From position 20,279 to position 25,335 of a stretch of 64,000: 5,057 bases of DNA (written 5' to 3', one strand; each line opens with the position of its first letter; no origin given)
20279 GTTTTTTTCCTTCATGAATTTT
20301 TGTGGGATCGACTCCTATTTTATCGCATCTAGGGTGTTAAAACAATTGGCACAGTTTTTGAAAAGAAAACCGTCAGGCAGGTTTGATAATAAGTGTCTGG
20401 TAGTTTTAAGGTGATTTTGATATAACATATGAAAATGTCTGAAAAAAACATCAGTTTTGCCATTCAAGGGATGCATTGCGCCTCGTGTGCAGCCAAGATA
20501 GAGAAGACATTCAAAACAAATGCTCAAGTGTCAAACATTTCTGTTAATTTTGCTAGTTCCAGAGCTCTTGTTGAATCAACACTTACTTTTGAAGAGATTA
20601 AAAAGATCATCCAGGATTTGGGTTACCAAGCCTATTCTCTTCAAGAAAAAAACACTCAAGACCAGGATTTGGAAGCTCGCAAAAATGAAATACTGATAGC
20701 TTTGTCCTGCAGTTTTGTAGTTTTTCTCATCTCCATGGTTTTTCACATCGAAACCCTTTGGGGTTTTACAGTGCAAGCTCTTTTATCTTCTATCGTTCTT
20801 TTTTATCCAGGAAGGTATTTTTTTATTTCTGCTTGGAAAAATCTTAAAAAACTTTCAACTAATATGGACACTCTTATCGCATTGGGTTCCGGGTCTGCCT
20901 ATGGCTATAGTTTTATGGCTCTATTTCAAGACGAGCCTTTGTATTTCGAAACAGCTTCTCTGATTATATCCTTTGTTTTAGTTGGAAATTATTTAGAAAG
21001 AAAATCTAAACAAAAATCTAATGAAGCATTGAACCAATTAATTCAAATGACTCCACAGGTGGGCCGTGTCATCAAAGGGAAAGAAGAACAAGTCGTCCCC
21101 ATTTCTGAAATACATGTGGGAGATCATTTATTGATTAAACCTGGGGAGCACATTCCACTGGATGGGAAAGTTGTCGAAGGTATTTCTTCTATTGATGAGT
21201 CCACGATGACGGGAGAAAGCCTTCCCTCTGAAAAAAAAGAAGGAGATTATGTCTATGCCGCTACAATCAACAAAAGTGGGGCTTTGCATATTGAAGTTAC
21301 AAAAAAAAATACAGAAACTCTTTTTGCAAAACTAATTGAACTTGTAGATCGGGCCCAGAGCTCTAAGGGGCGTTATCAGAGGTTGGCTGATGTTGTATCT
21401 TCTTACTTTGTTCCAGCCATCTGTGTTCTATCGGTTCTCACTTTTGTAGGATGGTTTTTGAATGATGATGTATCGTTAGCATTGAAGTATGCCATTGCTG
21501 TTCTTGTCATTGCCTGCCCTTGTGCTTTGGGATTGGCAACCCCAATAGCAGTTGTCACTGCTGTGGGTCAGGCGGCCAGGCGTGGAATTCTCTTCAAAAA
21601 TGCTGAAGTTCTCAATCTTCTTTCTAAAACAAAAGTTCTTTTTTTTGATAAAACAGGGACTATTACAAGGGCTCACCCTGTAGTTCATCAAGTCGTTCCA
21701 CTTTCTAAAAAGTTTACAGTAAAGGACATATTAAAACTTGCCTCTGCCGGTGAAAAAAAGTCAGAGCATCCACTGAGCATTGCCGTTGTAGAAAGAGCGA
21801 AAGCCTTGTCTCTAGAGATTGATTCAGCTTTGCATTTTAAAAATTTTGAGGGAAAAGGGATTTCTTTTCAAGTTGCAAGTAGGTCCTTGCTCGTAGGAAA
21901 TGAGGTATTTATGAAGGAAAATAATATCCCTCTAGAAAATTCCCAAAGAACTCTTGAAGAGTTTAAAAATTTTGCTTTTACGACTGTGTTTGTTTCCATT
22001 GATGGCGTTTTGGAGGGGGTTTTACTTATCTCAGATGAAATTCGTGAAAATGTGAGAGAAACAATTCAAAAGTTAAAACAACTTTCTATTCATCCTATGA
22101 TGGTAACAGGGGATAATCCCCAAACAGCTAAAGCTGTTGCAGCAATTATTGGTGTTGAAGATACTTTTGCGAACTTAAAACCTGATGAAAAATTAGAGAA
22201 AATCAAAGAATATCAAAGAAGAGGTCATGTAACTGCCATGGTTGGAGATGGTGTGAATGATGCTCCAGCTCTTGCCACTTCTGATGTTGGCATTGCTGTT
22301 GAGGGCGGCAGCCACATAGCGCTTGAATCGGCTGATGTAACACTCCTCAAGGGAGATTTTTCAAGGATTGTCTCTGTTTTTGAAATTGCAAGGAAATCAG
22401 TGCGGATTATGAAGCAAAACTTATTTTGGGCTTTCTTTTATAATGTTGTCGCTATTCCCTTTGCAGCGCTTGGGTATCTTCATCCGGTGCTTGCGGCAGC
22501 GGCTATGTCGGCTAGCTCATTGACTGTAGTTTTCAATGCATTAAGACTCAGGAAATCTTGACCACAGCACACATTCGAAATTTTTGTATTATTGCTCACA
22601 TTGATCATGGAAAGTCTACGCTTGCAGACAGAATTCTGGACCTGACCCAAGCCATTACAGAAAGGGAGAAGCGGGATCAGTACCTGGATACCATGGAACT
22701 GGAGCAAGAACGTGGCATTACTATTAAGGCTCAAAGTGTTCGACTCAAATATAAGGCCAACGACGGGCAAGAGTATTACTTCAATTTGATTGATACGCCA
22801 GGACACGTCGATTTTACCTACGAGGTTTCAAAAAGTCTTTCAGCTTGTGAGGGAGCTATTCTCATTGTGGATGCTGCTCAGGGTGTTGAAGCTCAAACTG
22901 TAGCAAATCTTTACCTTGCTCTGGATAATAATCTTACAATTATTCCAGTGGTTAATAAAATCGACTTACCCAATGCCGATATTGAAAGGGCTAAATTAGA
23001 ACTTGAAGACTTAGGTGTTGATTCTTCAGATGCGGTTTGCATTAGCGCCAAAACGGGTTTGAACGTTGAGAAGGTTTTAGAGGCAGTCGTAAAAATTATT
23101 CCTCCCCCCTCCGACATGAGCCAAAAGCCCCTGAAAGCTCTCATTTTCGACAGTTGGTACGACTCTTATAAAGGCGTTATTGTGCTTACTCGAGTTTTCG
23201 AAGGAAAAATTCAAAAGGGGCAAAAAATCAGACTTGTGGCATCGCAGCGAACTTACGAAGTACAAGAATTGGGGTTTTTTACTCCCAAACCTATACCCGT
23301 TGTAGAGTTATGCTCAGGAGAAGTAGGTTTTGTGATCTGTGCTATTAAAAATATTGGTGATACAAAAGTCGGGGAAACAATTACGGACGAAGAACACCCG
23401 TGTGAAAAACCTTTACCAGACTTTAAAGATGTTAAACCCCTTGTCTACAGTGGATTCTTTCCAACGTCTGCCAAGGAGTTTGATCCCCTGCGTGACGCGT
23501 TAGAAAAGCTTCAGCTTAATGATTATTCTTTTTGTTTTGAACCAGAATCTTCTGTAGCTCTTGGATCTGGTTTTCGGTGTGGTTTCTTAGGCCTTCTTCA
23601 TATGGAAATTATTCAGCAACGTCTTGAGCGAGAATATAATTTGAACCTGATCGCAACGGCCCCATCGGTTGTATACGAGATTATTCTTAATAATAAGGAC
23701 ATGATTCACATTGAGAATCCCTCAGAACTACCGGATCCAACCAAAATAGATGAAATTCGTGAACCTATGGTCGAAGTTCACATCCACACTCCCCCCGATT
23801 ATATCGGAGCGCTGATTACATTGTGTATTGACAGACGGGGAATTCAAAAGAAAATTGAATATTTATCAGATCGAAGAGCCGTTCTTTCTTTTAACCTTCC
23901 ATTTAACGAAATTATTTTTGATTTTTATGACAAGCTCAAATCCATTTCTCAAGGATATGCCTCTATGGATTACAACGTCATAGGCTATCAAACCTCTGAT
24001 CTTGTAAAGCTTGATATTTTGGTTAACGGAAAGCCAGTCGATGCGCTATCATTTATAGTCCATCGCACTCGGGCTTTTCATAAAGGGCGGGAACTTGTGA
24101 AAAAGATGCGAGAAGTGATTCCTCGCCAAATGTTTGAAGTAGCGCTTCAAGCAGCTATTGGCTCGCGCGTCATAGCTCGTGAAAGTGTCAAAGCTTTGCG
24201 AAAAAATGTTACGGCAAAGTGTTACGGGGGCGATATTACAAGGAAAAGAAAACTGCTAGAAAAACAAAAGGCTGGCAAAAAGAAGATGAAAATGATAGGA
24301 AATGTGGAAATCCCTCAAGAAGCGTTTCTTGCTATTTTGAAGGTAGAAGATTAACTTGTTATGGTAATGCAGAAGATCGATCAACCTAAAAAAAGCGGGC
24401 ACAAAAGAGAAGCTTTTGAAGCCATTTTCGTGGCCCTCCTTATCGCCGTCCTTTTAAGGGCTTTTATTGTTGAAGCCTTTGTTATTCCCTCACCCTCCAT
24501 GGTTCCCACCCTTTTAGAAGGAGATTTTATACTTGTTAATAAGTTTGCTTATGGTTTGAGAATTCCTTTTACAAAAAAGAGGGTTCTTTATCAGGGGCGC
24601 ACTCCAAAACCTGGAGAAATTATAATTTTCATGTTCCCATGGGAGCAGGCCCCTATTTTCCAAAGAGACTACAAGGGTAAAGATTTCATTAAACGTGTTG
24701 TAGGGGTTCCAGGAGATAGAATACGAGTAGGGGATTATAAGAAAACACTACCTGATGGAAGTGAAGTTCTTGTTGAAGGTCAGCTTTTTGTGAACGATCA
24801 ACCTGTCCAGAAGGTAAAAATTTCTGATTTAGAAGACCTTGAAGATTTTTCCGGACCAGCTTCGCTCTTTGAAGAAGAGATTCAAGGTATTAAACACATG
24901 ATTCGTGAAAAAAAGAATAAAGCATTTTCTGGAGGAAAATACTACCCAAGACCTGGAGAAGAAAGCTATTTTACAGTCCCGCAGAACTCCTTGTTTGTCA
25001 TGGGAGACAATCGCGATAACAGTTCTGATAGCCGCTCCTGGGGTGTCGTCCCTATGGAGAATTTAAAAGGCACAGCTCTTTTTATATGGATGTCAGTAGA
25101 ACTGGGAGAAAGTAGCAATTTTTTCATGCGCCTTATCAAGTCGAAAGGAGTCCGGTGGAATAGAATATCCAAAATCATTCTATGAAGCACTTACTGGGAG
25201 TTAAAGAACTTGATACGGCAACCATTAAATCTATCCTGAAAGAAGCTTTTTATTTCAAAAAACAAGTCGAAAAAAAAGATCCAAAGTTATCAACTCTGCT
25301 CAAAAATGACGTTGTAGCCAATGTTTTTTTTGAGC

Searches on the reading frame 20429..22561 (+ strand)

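Call 18: search_protein_families(library=pfam, proteins=[window:20429-22561:+], max_evalue=0.001)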
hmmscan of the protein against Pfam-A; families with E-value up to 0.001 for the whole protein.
window:20429-22561:+ (710 aa): 4 families
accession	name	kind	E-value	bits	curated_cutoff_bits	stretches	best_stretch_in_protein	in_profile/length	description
PF00122.25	E1-E2_ATPase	-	1.2e-54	185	28.1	1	207-385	2-181/181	E1-E2 ATPase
PF00702.32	Hydrolase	-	8.2e-34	118.1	26.4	1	402-617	2-189/191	haloacid dehalogenase-like hydrolase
PF00403.32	HMA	-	9.1e-15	55.2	24.8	1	10-67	2-62/62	Heavy-metal-associated domain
PF08282.18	Hydrolase_3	-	5.4e-05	23.5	20.9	0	593-639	197-243/255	haloacid dehalogenase-like hydrolase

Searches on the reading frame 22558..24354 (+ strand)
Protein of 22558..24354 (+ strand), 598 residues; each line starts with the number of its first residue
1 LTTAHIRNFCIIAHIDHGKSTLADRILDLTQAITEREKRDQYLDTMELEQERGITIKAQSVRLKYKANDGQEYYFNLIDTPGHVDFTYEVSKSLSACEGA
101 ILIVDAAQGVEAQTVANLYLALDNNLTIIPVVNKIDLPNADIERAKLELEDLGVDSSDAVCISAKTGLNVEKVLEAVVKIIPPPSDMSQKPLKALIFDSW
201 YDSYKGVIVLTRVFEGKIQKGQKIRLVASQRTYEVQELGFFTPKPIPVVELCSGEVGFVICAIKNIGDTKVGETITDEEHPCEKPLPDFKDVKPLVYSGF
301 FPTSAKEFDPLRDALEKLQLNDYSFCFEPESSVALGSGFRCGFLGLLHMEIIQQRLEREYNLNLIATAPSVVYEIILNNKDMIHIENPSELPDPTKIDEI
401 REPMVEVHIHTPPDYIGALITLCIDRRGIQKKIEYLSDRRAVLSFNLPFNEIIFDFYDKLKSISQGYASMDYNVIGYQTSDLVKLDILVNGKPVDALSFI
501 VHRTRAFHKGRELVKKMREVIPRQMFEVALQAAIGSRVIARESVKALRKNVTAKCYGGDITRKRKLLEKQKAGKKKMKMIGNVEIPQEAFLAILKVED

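Call 18: search_protein_families(library=pfam, proteins=[window:22558-24354:+], max_evalue=0.001)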
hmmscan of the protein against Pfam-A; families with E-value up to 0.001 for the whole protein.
window:22558-24354:+ (598 aa): 8 families
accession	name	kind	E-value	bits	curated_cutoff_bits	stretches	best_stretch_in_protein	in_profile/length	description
PF00009.33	GTP_EFTU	-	7.5e-57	192.4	26.5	1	5-183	2-188/188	Elongation factor Tu GTP binding domain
PF06421.17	LepA_C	-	4e-51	172.1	29.7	1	489-595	1-107/107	GTP-binding protein LepA C-terminus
PF00679.30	EFG_C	-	6.6e-21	74.6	27.9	1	400-486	2-87/89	Elongation factor G C-terminus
PF03144.31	GTP_EFTU_D2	-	5.6e-11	43.2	30.3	1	206-276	1-73/73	Elongation factor Tu domain 2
PF10662.15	PduV-EutP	-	7.6e-06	26.2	21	1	59-175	22-139/143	Ethanolamine utilisation - propanediol utilisation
PF00071.28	Ras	-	8.2e-05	22.7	21.6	1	50-181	26-160/162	Ras family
PF01926.29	MMR_HSR1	-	0.00032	21.2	21.9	0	16-134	9-113/113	50S ribosome-binding GTPase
PF22042.2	EF-G_D2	-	0.00052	20.5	27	0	191-276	1-82/84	Elongation factor G domain 2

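Call 81: find_homologous_proteins(query=window:22558-24351:+, max_evalue=1e-50)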
Query window:22558-24351:+ (598 aa): 8000 proteins with E <= 1e-50 among 8000 candidates; the best 120 are listed.
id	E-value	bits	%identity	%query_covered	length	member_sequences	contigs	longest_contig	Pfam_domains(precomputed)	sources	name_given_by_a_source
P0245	0.0e+0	1340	100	100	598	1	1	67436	PF00679.31,PF06421.18,PF00009.34,PF10662.16,PF03144.32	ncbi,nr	ncbi:MAG: elongation factor 4 [Deltaproteobacteria bacterium]|nr:elongation factor 4 [Deltaproteobac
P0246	0.0e+0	1202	89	100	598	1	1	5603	PF00679.31,PF06421.18,PF00009.34,PF03144.32,PF00071.29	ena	-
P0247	0.0e+0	1027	74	100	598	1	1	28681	PF01926.30,PF00679.31,PF06421.18,PF00009.34,PF03144.32,PF00071.29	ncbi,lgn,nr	ncbi:MAG: elongation factor 4 [Deltaproteobacteria bacterium]|nr:elongation factor 4 [Deltaproteobac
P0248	0.0e+0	1024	74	100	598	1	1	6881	PF00679.31,PF06421.18,PF00009.34,PF03144.32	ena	-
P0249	0.0e+0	1017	74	100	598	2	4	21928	PF00679.31,PF06421.18,PF00009.34,PF03144.32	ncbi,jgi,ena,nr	ncbi:MAG TPA: translation elongation factor 4 [Bdellovibrionota bacterium]|nr:translation elongation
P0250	0.0e+0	1016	73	100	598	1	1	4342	PF00679.31,PF06421.18,PF00009.34,PF03144.32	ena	-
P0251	1.3e-298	1009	74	100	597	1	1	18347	PF00679.31,PF06421.18,PF00009.34,PF03144.32,PF22042.3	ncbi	-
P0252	1.1e-263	894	65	100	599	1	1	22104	PF00679.31,PF06421.18,PF00009.34,PF03144.32,PF22042.3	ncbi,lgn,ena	-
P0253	7.3e-262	888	64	99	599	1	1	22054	PF00679.31,PF06421.18,PF00009.34,PF03144.32,PF22042.3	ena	-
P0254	2.6e-261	886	64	99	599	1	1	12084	PF00679.31,PF06421.18,PF00009.34,PF03144.32,PF22042.3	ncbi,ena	-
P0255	2.8e-261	886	64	99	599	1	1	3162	PF00679.31,PF06421.18,PF00009.34,PF03144.32,PF22042.3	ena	-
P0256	4.2e-260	882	65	99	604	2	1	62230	PF00679.31,PF14492.13,PF06421.18,PF00009.34,PF03144.32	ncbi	ncbi:MAG: translation elongation factor 4 [bacterium]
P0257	9.2e-260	881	63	100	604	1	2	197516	PF00679.31,PF06421.18,PF00009.34,PF03144.32,PF00071.29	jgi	jgi:GTP-binding protein LepA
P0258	1.1e-259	881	64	99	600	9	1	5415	PF01926.30,PF00679.31,PF14492.13,PF06421.18,PF00009.34,PF16658.12,PF03144.32,PF00071.29,PF22042.3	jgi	jgi:GTP-binding protein LepA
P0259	1.6e-259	880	63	99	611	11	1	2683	PF00679.31,PF06421.18,PF00009.34,PF03144.32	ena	-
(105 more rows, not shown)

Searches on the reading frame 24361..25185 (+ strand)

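Call 19: search_protein_families(library=pfam, proteins=[window:24361-25185:+], max_evalue=0.001)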
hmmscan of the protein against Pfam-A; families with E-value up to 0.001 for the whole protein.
window:24361-25185:+ (274 aa): 1 family
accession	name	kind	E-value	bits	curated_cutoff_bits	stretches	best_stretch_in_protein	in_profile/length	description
PF10502.14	Peptidase_S26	-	9.7e-43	146.5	22.9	1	17-244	3-168/168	Signal peptidase, peptidase S26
